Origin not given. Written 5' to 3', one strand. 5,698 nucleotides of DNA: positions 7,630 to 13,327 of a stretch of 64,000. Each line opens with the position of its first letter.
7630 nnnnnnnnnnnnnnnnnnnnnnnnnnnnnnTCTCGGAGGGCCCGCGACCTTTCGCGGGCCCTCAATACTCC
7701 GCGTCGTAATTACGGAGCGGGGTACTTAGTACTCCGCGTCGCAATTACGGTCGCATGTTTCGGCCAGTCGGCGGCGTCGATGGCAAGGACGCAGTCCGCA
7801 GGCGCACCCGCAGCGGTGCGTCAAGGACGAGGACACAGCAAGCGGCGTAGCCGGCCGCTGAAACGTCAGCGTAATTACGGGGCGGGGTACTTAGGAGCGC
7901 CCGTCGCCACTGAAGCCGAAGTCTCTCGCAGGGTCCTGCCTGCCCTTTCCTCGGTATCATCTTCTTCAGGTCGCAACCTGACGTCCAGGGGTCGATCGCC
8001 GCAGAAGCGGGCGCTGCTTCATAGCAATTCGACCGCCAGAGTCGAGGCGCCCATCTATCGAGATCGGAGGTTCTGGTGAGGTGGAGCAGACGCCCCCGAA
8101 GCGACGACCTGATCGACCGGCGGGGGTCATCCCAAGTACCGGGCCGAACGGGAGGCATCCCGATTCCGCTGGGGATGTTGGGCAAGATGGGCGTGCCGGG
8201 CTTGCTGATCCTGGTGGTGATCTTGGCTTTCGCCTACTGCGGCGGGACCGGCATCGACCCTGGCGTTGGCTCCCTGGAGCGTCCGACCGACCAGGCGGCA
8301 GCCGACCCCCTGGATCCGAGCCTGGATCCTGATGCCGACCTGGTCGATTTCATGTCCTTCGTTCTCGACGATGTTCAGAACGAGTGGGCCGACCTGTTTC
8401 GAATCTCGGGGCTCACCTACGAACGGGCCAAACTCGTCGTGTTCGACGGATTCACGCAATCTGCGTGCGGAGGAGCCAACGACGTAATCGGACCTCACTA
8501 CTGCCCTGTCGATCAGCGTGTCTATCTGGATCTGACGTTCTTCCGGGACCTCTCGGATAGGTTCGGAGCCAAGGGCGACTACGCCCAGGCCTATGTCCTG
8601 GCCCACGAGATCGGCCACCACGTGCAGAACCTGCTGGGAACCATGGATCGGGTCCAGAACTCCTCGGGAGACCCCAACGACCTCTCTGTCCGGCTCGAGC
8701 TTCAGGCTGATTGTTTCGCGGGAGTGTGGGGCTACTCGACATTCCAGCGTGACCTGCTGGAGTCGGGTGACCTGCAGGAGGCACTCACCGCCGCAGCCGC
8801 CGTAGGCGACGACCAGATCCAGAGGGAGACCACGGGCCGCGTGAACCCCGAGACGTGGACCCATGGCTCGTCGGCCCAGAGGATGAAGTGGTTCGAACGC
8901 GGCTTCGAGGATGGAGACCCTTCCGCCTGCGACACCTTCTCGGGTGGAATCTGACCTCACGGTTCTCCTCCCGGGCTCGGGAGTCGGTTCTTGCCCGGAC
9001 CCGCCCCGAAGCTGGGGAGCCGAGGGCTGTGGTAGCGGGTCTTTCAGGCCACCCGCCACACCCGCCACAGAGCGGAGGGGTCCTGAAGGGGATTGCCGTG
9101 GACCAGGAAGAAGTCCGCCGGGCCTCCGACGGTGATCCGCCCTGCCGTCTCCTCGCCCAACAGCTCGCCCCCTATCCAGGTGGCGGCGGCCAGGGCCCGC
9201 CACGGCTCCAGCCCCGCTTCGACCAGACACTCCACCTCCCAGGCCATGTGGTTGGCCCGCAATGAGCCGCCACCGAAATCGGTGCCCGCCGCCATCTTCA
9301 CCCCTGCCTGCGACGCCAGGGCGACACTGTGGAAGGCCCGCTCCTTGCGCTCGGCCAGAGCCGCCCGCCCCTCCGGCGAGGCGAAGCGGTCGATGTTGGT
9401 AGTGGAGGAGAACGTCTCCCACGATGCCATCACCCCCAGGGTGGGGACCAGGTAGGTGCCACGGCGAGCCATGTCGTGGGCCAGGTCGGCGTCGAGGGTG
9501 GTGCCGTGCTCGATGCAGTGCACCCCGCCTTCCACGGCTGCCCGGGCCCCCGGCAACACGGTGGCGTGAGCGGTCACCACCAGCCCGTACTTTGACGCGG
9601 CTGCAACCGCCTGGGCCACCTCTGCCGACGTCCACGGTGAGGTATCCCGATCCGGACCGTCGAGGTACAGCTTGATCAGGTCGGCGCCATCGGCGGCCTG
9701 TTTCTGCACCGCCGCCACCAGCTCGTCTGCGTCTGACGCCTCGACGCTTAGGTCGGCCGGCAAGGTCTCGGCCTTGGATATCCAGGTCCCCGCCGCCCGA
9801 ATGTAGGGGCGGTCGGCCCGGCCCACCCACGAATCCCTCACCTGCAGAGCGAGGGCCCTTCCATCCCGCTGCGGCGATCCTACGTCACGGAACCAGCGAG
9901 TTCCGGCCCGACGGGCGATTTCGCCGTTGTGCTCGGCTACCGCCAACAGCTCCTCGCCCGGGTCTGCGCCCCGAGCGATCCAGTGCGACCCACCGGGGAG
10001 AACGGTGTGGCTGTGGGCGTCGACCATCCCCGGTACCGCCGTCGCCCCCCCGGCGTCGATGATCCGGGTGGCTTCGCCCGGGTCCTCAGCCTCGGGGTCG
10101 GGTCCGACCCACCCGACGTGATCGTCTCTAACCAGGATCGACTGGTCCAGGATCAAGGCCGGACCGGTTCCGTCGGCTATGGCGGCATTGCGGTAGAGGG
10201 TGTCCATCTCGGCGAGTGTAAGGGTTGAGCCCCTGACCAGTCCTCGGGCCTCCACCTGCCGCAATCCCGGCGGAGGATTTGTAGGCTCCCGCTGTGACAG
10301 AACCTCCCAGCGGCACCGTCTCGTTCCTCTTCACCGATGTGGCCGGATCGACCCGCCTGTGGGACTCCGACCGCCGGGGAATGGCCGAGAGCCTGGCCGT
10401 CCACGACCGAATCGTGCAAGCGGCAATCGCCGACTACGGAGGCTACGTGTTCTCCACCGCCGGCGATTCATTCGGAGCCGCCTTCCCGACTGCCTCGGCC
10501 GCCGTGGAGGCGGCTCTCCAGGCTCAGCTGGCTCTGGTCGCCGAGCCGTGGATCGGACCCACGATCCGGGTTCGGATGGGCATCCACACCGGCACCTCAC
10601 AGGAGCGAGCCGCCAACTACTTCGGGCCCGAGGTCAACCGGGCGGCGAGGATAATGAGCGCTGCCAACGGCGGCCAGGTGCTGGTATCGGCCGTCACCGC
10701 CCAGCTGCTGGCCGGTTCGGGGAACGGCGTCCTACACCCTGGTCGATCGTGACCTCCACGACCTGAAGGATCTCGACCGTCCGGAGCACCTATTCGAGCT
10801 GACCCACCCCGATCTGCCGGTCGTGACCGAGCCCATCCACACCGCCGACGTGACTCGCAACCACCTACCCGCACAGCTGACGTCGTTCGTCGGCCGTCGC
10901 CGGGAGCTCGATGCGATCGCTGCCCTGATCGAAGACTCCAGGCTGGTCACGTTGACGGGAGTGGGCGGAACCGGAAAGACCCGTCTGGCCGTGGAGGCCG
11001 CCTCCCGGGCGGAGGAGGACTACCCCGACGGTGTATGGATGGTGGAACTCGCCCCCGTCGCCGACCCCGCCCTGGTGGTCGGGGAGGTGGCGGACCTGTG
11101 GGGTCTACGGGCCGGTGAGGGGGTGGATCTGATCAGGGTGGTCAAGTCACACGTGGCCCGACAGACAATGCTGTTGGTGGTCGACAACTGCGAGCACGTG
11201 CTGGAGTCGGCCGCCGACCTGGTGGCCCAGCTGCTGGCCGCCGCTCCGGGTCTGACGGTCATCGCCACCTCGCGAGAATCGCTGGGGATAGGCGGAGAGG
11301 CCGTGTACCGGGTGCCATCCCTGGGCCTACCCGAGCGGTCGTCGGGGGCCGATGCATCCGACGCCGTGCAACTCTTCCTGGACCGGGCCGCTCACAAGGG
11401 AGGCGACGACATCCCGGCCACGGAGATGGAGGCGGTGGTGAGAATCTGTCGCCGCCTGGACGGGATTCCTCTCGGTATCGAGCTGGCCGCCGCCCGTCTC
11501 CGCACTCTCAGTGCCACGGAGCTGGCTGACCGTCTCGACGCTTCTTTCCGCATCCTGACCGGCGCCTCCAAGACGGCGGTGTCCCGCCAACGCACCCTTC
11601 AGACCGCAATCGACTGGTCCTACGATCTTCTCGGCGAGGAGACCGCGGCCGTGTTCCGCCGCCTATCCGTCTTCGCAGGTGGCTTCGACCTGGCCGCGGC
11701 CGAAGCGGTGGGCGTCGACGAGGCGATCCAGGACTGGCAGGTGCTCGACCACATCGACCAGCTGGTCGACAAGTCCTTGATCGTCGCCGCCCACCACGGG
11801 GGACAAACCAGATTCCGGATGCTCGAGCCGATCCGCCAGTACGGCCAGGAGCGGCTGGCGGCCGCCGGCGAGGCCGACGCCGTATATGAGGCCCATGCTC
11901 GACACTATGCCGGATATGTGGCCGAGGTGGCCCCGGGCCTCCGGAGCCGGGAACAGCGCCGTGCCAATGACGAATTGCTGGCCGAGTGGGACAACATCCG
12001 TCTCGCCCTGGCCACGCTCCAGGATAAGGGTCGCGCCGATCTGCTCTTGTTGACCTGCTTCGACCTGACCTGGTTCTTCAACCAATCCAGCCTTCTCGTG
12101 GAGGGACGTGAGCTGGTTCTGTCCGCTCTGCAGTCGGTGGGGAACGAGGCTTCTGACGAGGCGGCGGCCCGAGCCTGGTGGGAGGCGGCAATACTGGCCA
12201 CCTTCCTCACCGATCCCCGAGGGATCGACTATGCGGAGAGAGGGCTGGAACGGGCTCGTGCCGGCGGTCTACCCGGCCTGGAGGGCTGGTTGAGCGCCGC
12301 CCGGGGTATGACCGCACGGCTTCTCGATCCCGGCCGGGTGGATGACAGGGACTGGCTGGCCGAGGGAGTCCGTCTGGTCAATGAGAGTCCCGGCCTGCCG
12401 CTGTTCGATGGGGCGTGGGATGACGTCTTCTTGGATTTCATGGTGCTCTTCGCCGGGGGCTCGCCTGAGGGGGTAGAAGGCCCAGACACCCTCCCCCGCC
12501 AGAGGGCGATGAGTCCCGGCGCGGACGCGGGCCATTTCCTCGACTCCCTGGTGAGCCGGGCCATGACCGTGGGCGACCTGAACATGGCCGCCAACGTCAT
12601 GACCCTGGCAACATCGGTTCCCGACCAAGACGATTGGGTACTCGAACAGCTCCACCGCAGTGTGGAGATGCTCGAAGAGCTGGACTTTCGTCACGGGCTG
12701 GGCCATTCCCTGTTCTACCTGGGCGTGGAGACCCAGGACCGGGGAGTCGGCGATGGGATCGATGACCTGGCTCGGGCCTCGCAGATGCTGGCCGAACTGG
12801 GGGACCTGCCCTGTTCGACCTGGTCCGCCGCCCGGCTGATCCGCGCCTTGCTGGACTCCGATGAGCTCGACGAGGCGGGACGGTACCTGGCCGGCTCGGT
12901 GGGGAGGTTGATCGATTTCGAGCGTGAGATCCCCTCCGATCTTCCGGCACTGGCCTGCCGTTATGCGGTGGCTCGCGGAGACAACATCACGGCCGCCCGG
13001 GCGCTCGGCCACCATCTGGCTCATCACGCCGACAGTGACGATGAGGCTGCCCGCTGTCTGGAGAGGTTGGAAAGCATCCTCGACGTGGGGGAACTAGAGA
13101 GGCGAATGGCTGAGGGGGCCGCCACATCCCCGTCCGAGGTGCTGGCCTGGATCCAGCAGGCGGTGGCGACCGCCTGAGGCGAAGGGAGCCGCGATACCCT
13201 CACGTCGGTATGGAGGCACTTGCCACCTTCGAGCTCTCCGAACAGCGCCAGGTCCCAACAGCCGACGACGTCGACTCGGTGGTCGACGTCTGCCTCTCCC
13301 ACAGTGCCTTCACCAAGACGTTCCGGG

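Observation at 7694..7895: Second dispersed repeat family: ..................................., three copies containing the palindrome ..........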

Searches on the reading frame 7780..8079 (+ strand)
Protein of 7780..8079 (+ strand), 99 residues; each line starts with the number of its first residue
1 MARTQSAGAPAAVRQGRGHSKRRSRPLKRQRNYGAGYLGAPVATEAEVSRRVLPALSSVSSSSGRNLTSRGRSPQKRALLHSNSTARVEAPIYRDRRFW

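Call 57: search_protein_families(library=pfam, proteins=[window:7780-8079:+], max_evalue=0.1)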
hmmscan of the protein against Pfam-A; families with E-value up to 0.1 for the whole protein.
window:7780-8079:+ (99 aa): 1 family
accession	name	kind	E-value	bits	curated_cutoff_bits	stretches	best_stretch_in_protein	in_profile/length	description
PF15506.11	OCC1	-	0.08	13.5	27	0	28-50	32-54/61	OCC1 family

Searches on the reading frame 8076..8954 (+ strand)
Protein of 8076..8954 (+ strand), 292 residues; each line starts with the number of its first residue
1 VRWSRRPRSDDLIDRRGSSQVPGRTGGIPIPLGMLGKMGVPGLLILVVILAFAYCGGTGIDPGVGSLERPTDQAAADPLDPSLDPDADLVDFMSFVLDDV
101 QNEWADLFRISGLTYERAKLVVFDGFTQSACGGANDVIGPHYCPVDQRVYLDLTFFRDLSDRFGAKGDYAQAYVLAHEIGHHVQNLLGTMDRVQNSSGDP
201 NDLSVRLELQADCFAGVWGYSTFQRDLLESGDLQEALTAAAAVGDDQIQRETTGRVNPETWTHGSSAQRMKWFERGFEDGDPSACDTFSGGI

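Call 11: find_encoding_contigs(protein=window:8076-8954:+, flank=3000, max_places=8)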
Protein window:8076-8954:+ (292 aa): 1 contig read that carries it; 1 place shown.
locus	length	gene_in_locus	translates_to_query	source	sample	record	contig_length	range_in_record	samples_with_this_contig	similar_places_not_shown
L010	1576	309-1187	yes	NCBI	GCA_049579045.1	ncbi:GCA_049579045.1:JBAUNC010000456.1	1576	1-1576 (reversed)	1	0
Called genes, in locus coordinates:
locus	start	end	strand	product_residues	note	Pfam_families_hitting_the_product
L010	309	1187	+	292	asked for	PF04228:Zn_peptidase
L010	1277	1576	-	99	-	PF01979:Amidohydro_1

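Call 22: find_homologous_proteins(query=window:8076-8954:+, max_evalue=1e-40)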
Query window:8076-8954:+ (292 aa): 7986 proteins with E <= 1e-40 among 8000 candidates; the best 120 are listed.
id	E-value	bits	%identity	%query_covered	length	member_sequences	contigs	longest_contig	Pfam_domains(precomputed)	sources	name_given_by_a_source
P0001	1.7e-168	578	96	89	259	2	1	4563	PF04228.20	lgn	-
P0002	1.8e-150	519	87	87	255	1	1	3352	PF04228.20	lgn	-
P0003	2.9e-147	508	73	100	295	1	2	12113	PF04228.20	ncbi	ncbi:MAG: neutral zinc metallopeptidase [Actinomycetota bacterium]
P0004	5.3e-146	504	74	100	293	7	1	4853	PF04228.20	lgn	-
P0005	8.4e-146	503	76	100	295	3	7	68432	PF04228.20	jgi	jgi:predicted metalloprotease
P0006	8.3e-145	500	71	100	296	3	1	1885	PF04228.20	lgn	-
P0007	5.7e-144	497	73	100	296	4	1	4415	PF04228.20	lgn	-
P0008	2.1e-140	486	71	100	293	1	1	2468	PF04228.20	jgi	jgi:uncharacterized protein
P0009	4.6e-140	485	70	100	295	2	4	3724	PF04228.20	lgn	-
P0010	2.0e-139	483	70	100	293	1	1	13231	PF04228.20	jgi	jgi:uncharacterized protein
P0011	4.1e-139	481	70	100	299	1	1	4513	PF04228.20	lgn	-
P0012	1.1e-136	473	70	100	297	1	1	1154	PF04228.20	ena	-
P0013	3.5e-133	462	68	100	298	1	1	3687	PF04228.20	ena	-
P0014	4.6e-131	455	68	100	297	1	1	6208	PF04228.20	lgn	-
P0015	6.3e-131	455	71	91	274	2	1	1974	PF04228.20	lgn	-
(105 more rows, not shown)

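Call 23: find_encoding_contigs(protein=P0001, flank=5000, max_places=3)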
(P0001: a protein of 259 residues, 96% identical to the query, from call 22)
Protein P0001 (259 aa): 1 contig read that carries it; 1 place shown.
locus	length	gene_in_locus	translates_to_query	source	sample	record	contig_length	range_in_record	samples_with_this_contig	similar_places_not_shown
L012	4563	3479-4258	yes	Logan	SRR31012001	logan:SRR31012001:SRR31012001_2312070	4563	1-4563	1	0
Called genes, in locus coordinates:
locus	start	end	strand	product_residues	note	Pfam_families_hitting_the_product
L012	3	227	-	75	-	?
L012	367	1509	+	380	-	PF02518:HATPase_c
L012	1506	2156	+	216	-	PF00072:Response_reg, PF08281:Sigma70_r4_2 (weak), PF00196:GerE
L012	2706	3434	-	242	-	-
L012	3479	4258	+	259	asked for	PF04228:Zn_peptidase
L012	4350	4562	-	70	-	?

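Call 24: find_encoding_contigs(protein=P0002, flank=5000, max_places=3)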
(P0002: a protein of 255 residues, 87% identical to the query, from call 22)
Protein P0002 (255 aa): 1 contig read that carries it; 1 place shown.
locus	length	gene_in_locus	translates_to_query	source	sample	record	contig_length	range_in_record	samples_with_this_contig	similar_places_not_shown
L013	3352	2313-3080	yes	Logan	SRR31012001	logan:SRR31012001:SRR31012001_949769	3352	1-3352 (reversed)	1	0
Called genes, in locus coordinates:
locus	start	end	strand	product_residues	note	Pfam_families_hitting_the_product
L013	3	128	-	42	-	?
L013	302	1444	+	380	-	PF02518:HATPase_c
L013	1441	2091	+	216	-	PF00072:Response_reg, PF08281:Sigma70_r4_2 (weak), PF00196:GerE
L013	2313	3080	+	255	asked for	PF04228:Zn_peptidase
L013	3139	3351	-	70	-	?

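Call 25: find_encoding_contigs(protein=P0005, flank=10000, max_places=3)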
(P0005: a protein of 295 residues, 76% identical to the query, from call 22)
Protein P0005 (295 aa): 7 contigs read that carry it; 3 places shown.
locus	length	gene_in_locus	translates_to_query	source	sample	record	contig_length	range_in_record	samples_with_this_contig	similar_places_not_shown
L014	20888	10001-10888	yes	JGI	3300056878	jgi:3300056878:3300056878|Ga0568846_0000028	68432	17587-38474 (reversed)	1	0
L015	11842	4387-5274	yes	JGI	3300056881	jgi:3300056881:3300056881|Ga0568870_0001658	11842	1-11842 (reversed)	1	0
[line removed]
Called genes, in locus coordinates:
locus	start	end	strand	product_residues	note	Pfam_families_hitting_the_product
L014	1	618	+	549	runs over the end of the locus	PF00501:AMP-binding, PF13193:AMP-binding_C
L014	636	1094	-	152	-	-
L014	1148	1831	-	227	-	PF00149:Metallophos, PF14582:Metallophos_3 (weak)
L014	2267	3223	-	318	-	PF00296:Bac_luciferase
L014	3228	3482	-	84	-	PF23855:DUF7218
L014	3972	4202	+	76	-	-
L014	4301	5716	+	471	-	PF01266:DAO, PF00355:Rieske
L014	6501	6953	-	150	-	PF09537:DUF2383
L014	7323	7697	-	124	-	PF13185:GAF_2 (faint), PF03861:ANTAR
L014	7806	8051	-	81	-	-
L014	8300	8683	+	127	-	PF13474:SnoaL_3 (weak), PF14534:DUF4440, PF12680:SnoaL_2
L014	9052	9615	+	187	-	PF10634:Iron_transport (faint)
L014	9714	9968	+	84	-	-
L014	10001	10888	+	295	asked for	PF04228:Zn_peptidase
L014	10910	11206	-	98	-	-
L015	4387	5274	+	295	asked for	PF04228:Zn_peptidase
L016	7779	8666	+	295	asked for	PF04228:Zn_peptidase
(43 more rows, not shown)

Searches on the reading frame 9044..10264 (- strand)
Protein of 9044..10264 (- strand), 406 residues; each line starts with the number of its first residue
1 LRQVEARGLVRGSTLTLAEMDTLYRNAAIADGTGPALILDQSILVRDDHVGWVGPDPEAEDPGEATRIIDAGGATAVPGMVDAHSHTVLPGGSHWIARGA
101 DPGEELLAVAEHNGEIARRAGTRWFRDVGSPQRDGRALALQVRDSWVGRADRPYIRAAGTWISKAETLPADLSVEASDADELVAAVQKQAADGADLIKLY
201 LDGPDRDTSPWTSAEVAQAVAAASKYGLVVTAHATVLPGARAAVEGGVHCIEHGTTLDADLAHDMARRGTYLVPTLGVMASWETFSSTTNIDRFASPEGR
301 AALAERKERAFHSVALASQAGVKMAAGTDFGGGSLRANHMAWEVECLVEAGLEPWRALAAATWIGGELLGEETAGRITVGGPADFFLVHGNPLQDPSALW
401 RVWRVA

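Call 42: search_protein_families(library=pfam, proteins=[window:9044-10264:-], max_evalue=0.001)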
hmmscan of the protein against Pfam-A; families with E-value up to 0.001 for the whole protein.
window:9044-10264:- (406 aa): 2 families
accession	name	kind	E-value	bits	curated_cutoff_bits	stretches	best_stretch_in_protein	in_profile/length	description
PF01979.26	Amidohydro_1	-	2e-22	80.3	25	1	76-400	2-330/345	Amidohydrolase family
PF07969.17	Amidohydro_3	-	5.1e-11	43.1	29.7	2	163-394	196-450/472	Amidohydrolase family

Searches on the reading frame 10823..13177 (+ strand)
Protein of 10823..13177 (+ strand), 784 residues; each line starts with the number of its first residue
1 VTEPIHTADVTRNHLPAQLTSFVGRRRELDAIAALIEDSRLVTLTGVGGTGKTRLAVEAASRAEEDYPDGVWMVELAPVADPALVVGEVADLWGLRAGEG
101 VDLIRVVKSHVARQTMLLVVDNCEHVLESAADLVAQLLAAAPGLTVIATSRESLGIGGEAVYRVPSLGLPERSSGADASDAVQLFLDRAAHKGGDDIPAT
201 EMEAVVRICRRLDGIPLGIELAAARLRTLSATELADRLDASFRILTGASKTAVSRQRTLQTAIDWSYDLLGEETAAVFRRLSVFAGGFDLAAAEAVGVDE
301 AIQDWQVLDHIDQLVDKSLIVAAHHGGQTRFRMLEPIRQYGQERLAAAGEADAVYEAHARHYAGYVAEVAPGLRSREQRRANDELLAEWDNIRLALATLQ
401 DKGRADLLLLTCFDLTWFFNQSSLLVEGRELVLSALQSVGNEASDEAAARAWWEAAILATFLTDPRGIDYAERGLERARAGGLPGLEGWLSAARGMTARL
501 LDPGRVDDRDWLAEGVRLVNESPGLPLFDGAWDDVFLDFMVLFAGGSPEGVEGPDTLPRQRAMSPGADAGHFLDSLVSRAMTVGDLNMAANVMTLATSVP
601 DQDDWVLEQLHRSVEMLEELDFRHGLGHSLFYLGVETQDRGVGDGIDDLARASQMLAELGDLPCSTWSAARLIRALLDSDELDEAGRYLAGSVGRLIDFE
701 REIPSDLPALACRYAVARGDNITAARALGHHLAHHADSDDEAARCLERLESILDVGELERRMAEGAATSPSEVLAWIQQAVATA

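Call 42: search_protein_families(library=pfam, proteins=[window:10823-13177:+], max_evalue=0.001)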
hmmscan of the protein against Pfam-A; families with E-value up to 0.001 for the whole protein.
window:10823-13177:+ (784 aa): 3 families
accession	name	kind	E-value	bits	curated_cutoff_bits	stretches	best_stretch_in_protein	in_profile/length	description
PF13191.12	AAA_16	-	4.6e-06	27.7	32.6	1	22-140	2-158/167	AAA ATPase domain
PF13401.12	AAA_22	-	5.5e-06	27.2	27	1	39-135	5-102/130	AAA domain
PF20703.3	nSTAND1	-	2.4e-05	24.6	27.1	1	20-151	14-160/379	Novel STAND NTPase 1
